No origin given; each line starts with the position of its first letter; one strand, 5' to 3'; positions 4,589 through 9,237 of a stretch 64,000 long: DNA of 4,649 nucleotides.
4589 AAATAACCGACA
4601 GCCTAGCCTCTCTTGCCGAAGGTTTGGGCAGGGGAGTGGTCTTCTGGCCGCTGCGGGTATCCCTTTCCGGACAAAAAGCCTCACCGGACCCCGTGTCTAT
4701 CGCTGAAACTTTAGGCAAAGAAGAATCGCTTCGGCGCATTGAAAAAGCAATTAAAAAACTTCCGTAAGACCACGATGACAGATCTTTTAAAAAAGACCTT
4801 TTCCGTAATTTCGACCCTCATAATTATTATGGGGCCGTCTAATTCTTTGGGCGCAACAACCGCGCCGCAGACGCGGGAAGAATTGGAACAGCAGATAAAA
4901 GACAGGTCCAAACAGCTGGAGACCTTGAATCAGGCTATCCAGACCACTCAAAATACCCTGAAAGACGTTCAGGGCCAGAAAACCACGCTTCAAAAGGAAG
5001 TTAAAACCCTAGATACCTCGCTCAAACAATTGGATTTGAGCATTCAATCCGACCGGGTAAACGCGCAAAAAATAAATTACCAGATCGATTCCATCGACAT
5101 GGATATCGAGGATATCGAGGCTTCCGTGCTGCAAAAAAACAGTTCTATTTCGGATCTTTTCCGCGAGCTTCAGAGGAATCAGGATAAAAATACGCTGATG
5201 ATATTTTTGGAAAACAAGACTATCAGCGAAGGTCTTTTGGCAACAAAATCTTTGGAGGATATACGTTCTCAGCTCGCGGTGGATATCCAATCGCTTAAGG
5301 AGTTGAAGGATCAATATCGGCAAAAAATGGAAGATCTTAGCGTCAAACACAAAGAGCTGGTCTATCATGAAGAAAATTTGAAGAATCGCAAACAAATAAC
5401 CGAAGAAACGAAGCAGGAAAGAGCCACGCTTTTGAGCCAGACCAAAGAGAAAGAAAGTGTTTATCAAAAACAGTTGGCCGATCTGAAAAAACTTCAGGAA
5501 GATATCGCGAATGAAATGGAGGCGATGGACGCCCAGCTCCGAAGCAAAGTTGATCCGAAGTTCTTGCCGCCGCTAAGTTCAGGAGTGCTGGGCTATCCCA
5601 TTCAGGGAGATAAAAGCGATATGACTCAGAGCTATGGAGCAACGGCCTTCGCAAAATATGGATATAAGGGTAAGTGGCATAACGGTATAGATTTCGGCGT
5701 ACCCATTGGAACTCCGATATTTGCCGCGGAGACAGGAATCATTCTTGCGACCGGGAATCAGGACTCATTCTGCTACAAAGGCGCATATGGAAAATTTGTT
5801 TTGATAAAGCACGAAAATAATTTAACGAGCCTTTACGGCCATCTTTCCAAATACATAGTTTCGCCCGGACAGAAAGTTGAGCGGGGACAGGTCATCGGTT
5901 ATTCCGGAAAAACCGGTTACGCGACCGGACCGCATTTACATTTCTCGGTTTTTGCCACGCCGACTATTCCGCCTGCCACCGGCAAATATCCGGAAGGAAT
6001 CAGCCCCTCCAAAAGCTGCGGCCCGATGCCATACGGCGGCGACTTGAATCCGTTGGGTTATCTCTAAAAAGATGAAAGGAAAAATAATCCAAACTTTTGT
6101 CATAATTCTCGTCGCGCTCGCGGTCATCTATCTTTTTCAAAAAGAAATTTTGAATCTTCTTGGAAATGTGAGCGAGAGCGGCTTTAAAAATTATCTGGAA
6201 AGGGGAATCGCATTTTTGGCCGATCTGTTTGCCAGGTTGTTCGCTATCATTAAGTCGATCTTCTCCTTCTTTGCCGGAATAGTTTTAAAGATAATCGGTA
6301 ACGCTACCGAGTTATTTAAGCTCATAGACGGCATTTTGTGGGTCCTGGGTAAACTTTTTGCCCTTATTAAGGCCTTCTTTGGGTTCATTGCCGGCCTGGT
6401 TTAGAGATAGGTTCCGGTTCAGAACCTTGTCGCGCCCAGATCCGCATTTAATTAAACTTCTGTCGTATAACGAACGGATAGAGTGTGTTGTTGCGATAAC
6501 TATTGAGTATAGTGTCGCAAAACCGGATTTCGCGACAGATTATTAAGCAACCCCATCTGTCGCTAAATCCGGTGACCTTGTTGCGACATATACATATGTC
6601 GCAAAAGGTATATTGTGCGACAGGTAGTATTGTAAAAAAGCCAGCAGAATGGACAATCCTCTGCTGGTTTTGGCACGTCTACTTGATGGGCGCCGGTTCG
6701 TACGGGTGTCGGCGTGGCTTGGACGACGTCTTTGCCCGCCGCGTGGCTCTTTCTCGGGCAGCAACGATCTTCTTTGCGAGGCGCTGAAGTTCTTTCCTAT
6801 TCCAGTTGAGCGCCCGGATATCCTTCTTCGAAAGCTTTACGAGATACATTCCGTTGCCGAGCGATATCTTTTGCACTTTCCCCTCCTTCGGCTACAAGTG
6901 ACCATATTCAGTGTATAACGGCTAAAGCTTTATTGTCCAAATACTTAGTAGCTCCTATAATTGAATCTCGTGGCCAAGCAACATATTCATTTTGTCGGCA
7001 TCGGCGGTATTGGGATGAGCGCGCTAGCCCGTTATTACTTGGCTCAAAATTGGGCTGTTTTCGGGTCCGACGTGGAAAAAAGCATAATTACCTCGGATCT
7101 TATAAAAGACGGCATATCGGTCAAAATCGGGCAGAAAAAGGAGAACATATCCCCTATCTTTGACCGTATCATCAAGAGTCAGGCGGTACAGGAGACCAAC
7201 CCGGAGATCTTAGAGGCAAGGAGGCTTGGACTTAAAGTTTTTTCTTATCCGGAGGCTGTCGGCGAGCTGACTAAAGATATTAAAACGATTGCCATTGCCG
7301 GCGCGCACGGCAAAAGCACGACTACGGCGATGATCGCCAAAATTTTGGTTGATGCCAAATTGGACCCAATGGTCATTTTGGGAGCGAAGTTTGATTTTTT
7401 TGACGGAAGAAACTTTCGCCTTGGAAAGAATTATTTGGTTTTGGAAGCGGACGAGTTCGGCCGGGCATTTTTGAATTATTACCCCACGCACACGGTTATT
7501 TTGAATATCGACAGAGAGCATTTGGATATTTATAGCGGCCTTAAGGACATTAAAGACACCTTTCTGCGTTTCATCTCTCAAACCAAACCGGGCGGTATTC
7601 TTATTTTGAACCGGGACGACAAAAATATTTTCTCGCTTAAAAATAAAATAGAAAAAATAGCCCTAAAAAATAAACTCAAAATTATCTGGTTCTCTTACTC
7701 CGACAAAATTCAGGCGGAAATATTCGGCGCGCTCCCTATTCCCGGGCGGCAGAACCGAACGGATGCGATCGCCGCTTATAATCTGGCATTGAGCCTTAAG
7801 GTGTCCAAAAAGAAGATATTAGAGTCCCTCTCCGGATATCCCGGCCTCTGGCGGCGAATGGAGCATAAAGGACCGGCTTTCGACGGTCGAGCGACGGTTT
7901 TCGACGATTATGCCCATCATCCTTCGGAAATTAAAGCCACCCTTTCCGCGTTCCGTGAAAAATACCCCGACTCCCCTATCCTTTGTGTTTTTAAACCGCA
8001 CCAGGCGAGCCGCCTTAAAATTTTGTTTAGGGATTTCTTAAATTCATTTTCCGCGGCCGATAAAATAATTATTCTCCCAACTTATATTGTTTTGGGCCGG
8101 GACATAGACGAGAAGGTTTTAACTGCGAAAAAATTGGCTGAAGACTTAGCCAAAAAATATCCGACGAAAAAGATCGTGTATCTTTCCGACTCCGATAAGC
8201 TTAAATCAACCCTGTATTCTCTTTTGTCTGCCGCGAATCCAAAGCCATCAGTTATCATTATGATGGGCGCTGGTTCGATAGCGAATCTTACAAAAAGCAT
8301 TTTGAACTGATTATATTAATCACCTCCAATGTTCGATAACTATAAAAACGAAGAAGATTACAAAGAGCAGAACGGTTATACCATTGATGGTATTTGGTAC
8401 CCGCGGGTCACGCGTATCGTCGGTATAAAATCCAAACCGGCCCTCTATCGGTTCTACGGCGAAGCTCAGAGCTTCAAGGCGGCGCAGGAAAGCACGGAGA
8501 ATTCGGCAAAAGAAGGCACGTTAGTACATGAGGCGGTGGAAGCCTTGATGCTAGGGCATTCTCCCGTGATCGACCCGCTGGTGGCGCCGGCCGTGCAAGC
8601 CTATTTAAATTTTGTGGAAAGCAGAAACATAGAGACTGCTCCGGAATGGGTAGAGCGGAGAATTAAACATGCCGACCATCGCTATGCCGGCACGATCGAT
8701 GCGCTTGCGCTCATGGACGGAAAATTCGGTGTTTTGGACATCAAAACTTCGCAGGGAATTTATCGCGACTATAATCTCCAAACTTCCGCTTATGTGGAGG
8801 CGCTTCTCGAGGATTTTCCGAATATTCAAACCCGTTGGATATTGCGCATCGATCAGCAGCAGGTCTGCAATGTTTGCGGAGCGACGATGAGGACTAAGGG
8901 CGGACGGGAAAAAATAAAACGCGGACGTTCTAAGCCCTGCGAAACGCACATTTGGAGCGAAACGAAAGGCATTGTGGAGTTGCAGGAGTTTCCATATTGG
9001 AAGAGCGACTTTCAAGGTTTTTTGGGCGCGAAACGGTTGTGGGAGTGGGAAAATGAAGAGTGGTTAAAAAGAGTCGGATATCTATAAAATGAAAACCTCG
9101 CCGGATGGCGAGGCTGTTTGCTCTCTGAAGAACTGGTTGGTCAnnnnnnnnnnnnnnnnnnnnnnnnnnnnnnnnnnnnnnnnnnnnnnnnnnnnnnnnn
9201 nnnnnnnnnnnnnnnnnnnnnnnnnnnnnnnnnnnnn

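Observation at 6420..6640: Dense array of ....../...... half-sites with a perfect 22-bp palindrome: candidate operator, centromere or iteron region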

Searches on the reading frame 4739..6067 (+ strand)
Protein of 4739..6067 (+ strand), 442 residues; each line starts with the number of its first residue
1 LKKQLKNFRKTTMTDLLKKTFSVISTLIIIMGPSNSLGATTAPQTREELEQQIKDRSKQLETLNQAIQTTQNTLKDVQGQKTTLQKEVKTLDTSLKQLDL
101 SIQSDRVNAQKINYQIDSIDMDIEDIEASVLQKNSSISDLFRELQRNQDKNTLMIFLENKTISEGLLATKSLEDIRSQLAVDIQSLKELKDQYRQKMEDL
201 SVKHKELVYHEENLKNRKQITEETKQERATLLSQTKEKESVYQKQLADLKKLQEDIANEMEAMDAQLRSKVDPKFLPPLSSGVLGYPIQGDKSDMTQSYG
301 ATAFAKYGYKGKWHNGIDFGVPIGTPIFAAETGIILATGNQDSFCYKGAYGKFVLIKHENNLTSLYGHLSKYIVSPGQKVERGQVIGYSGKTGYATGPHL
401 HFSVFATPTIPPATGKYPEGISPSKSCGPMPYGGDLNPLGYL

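Call 9: search_protein_families(library=pfam, proteins=[window:4739-6067:+], max_evalue=0.01)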
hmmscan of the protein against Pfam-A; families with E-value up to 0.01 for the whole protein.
window:4739-6067:+ (442 aa): 3 families
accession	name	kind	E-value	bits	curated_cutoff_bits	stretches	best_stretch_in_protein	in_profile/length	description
PF01551.29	Peptidase_M23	-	8.5e-29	100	28.7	1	314-404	3-87/96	Peptidase family M23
PF08614.16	ATG16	-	0.0028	18.3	33.7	1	40-119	91-170/200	Autophagy protein 16 (ATG16)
PF07851.19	TMEM120A-B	-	0.0034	17.2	29.8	0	46-136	4-95/324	TMEM120A/B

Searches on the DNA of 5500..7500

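Call 3: search_rna_families(source=window, start=5500, end=7500, threshold=evalue, max_evalue=10, show_alignments=3)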
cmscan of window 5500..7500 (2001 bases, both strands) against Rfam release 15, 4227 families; matches with E-value up to 10: 3.
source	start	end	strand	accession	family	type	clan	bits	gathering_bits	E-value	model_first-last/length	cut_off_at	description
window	6548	6630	+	RF00906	MIR1120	Gene; miRNA;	-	18.1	86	3.2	1-87/87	no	MIR1120/MIR1122 microRNA precursor family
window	6561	6650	+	RF02788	snoTBR6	Gene; snRNA; snoRNA; CD-box;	-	17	37.6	9.6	1-83/83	no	Small nucleolar RNA TBR6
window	6582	6620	-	RF03070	ssNA-helicase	Gene; sRNA;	-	16.5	41.5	8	1-49/49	no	ssNA-helicase RNA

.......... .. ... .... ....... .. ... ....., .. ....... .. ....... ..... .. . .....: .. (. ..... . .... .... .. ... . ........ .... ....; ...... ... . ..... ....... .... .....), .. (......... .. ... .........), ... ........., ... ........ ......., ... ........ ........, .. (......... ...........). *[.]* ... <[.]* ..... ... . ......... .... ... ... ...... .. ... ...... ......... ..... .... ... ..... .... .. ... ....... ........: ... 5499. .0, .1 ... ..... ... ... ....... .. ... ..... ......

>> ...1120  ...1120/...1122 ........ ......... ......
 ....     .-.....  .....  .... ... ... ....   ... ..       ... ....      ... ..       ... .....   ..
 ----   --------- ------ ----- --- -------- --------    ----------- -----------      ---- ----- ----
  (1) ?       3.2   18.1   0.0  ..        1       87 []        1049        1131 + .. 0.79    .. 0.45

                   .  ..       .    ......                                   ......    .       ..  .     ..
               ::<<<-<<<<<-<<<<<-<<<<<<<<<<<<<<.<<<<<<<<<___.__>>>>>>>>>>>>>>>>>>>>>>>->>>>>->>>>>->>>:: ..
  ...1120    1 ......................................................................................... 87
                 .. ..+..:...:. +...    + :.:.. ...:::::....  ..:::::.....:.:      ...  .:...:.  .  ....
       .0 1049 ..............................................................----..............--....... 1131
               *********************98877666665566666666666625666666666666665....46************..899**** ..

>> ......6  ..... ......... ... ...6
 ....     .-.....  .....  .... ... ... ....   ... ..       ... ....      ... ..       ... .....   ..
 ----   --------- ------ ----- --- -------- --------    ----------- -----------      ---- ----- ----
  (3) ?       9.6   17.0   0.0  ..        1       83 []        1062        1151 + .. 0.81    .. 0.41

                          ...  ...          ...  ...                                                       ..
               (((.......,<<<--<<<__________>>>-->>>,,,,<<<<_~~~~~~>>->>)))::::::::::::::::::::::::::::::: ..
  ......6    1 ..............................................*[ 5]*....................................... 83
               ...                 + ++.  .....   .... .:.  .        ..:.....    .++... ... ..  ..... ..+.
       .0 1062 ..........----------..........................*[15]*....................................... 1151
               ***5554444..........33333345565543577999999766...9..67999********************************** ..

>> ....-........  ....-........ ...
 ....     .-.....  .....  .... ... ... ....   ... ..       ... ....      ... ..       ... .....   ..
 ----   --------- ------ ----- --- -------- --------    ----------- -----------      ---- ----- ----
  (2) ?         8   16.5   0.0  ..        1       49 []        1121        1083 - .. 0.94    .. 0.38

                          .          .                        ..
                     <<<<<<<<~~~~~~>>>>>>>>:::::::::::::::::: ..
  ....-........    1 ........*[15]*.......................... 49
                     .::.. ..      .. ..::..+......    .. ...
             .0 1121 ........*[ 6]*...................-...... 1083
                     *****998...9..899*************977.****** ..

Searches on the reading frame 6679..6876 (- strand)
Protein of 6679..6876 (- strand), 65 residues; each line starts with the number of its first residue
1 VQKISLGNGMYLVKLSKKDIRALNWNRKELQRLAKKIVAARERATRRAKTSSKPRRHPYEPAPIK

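Call 9: search_protein_families(library=pfam, proteins=[window:6679-6876:-], max_evalue=0.01)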
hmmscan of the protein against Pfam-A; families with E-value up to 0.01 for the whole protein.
window:6679-6876:- (65 aa): 0 families

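Call 64: find_homologous_proteins(query=window:6682-6876:-, max_evalue=0.01)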
Query seq(65 aa): no candidate shares three 5-residue words with the query. No homologue found.
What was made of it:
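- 6679..6876 (-): 65-aa basic ORF between dif and murC. It is context only and varies in presence among relatives. No homologues were found (call 64) and there is no Pfam hit (call 9).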

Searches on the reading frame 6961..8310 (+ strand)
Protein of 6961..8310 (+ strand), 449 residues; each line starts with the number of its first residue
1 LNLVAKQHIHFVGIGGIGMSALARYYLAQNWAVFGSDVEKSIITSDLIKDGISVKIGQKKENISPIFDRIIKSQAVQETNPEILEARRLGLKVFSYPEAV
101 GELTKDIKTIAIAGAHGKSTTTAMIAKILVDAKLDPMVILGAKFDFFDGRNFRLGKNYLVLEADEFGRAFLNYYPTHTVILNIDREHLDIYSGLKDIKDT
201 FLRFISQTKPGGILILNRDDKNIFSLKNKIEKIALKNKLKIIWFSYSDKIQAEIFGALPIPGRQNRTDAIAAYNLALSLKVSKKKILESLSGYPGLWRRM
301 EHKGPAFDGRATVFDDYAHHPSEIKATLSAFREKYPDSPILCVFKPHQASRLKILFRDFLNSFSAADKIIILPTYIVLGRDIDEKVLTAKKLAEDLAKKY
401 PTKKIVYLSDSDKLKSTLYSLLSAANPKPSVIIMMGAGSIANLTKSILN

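Call 9: search_protein_families(library=pfam, proteins=[window:6961-8310:+], max_evalue=0.01)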
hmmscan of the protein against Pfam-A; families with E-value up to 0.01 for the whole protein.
window:6961-8310:+ (449 aa): 4 families
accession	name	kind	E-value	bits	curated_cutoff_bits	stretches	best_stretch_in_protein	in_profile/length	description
PF01225.30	Mur_ligase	-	8.8e-23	80.9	21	1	8-105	1-92/95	Mur ligase family, catalytic domain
PF08245.18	Mur_ligase_M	-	2.8e-15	57.2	24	1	112-236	1-141/200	Mur ligase middle domain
PF02875.26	Mur_ligase_C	-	4.6e-15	57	28.4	1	298-438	1-127/127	Mur ligase, glutamate ligase domain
PF21799.2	MurD-like_N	-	0.0044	17.7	27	1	9-94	3-87/88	Mur ligase MurD-like, N-terminal domain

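Call 11: find_related_loci(query=window:6961-8310:+, collection=genome_contigs, flank=4000)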
Query window:6961-8310:+ (449 aa) in genome_contigs; peptide patterns used: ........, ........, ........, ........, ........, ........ (x = any residue, [..] = any of these).
300 stretches matched a pattern; 4 encode a relative of the query (tblastn E <= 1e-3); 4 distinct loci.
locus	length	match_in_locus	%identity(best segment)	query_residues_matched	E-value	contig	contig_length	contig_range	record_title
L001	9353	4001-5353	47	9-448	2e-125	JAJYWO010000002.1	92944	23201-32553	MAG: bacterium isolate FK3.bin121 NODE_372_length_92944_cov_1.317399, whole genome shotgun sequence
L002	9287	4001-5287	35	2-448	1e-61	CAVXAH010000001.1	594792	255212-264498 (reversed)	MAG: uncultured bacterium isolate MFD01275.bin.1.77 genome assembly, contig: contig_4149, whole genome shotgun sequence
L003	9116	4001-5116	33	2-439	2e-60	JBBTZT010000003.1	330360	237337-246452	MAG: Patescibacteria group bacterium isolate H41-bin064_1 H41_bin064_1_000000000003, whole genome shotgun sequence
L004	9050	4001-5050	31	3-341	5e-37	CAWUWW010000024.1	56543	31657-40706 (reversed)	MAG: uncultured SAR86 cluster bacterium isolate HER22_SIP_1000_bin_47 genome assembly, contig: HER22_SP_1000_bin_47-read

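Call 14: find_homologous_proteins(query=window:6961-8310:+, max_evalue=1e-40)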
Query window:6961-8310:+ (449 aa): 7747 proteins with E <= 1e-40 among 8000 candidates; the best 120 are listed.
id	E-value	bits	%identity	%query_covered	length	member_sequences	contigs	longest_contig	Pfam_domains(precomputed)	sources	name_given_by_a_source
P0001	1.9e-290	981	100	99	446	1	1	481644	PF02875.27,PF08245.19,PF01225.31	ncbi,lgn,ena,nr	ncbi:MAG: hypothetical protein LiPW15_155 [Parcubacteria group bacterium LiPW_15]|nr:MAG: hypothetic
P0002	2.3e-237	806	80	99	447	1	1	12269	PF02875.27,PF08245.19,PF01225.31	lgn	-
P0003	7.6e-165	567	60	96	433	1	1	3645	PF02875.27,PF08245.19,PF01225.31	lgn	-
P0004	9.1e-151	521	54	99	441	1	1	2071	PF02875.27,PF08245.19,PF01225.31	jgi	jgi:UDP-N-acetylmuramate--alanine ligase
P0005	5.3e-149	515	53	99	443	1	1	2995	PF02875.27,PF08245.19,PF01225.31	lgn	-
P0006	4.8e-148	512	52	99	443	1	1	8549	PF02875.27,PF08245.19,PF01225.31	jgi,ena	-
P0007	1.0e-147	511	51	99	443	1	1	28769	PF02875.27,PF08245.19,PF01225.31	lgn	-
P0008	3.0e-145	502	52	99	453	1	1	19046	PF02875.27,PF08245.19,PF01225.31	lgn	-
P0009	4.9e-144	498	53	98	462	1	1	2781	PF02875.27,PF08245.19,PF01225.31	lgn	-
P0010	1.5e-142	494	53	98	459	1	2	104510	PF02875.27,PF08245.19,PF01225.31,PF21799.3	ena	-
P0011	3.6e-142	492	51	100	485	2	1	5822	PF02875.27,PF08245.19,PF01225.31,PF21799.3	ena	-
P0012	9.2e-142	491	54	98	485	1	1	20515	PF02875.27,PF08245.19,PF01225.31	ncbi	ncbi:MAG: UDP-N-acetylmuramate--L-alanine ligase [Candidatus Liptonbacteria bacterium]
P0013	1.2e-141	491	54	99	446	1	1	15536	PF02875.27,PF08245.19,PF01225.31,PF21799.3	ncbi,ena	-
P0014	4.2e-140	485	53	98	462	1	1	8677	PF02875.27,PF08245.19,PF01225.31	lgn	-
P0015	1.1e-139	484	51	96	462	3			PF02875.27,PF08245.19,PF01225.31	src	-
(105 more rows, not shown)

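Call 15: find_encoding_contigs(protein=P0002, flank=5000, max_places=3)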
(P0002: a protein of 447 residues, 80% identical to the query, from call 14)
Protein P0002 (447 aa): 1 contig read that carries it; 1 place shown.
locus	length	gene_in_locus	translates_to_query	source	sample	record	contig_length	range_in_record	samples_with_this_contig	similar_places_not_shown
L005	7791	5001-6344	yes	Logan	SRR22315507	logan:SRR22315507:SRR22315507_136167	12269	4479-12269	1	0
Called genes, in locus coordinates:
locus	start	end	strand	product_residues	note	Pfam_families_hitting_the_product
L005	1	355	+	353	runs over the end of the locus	PF01098:FTSW_RODA_SPOVE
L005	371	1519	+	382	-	PF03033:Glyco_transf_28, PF04101:Glyco_tran_28_C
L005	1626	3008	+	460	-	PF00749:tRNA-synt_1c, PF19269:Anticodon_2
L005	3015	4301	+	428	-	PF01551:Peptidase_M23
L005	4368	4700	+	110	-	-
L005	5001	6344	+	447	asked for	PF01225:Mur_ligase, PF08245:Mur_ligase_M, PF02875:Mur_ligase_C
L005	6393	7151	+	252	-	-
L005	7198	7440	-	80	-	-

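Call 16: find_encoding_contigs(protein=P0003, flank=5000, max_places=3)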
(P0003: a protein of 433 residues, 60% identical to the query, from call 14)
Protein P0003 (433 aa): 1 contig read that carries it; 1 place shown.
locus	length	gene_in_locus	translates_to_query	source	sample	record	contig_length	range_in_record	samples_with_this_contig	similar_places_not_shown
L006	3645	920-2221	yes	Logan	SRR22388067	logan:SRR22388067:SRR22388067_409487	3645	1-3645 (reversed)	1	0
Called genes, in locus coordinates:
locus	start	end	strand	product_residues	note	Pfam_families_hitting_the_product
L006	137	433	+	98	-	-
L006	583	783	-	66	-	-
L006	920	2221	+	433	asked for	PF01225:Mur_ligase, PF08245:Mur_ligase_M, PF02875:Mur_ligase_C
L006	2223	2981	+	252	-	-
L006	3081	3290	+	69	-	-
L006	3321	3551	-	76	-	-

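Call 40: find_encoding_contigs(protein=P0001, flank=1000, max_places=3)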
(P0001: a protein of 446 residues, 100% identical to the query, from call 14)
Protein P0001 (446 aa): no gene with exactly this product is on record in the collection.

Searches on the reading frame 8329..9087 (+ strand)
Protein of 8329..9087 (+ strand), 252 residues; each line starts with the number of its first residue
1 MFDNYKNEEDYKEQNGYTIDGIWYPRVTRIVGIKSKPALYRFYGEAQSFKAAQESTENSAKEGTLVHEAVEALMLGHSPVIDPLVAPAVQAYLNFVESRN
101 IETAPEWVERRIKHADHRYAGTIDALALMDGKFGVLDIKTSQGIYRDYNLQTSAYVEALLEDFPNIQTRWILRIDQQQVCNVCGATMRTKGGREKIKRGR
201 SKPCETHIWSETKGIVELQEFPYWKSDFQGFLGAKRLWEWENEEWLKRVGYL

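Call 9: search_protein_families(library=pfam, proteins=[window:8329-9087:+], max_evalue=0.01)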
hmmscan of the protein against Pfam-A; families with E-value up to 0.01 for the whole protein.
window:8329-9087:+ (252 aa): 1 family
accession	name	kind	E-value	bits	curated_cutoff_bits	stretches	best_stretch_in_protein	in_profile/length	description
PF12705.13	PDDEXK_1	-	0.0029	18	22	0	64-165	66-175/247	PD-(D/E)XK nuclease superfamily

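Call 41: find_encoding_contigs(protein=window:8329-9087:+, flank=1000, max_places=3)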
Protein window:8329-9087:+ (252 aa): no gene with exactly this product is on record in the collection.
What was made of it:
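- Tried and rejected: find_encoding_contigs could not locate two window proteins, so the window's position in the 481-kb contig remains unknown (calls 40, 41).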
